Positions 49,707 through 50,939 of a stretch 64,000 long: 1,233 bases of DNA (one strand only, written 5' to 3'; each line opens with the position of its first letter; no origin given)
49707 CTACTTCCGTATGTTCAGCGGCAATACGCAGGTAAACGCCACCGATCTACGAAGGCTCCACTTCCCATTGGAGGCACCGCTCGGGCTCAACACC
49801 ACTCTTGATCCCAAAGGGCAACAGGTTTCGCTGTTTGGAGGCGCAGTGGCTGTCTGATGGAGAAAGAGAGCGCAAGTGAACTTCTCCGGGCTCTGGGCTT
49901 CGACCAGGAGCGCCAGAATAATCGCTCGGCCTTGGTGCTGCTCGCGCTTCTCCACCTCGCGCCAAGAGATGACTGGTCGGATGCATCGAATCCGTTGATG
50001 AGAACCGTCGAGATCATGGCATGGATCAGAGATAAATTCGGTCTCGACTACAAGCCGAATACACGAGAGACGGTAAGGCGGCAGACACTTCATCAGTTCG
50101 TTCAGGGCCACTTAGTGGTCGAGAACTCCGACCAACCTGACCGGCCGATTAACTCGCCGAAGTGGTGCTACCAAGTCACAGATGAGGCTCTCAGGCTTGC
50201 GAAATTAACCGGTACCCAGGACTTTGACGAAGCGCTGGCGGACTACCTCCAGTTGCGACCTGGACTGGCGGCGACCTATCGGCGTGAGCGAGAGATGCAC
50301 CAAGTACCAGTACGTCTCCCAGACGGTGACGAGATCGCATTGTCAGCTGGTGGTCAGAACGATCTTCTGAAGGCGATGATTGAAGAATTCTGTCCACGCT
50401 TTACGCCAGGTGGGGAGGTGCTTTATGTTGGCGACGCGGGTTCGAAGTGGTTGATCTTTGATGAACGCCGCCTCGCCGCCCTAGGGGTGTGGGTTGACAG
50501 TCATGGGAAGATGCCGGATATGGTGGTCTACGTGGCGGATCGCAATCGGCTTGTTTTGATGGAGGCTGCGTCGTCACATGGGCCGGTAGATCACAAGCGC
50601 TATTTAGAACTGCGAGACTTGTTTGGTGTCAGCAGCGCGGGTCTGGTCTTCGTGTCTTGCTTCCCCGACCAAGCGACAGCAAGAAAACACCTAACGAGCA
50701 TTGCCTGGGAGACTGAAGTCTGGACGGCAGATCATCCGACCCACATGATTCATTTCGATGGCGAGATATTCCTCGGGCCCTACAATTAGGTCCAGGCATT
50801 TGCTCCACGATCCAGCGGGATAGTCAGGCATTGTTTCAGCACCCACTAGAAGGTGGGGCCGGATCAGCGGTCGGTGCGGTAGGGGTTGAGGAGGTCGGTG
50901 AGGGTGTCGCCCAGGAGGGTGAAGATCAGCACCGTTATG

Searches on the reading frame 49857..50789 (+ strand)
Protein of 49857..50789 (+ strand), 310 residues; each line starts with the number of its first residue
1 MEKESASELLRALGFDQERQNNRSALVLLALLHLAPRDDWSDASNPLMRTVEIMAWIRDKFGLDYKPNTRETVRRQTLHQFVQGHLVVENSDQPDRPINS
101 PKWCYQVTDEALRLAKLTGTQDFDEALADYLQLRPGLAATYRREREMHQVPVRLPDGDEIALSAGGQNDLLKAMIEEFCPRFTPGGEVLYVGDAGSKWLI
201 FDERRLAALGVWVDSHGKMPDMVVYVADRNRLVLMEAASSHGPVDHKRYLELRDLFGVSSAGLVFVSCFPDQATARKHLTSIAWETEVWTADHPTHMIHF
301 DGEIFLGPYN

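Call 72: search_protein_families(library=padloc, proteins=[window:49857-50789:+], max_evalue=0.001)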
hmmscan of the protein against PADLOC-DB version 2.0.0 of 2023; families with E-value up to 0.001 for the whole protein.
window:49857-50789:+ (310 aa): 4 families
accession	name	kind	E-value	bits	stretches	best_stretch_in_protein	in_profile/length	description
PDLC03420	REase_II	-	1.1e-123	410.5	1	4-310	10-316/317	Type II restriction enzyme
PDLC03359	MTase_II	-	2e-107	358.4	1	5-310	535-840/840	Type II methyltransferase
PDLC03412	REase_II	-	4.6e-44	149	1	6-306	17-322/324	Type II restriction enzyme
PDLC03589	REase_II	-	3.1e-11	40.8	1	65-300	96-347/364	Type II restriction enzyme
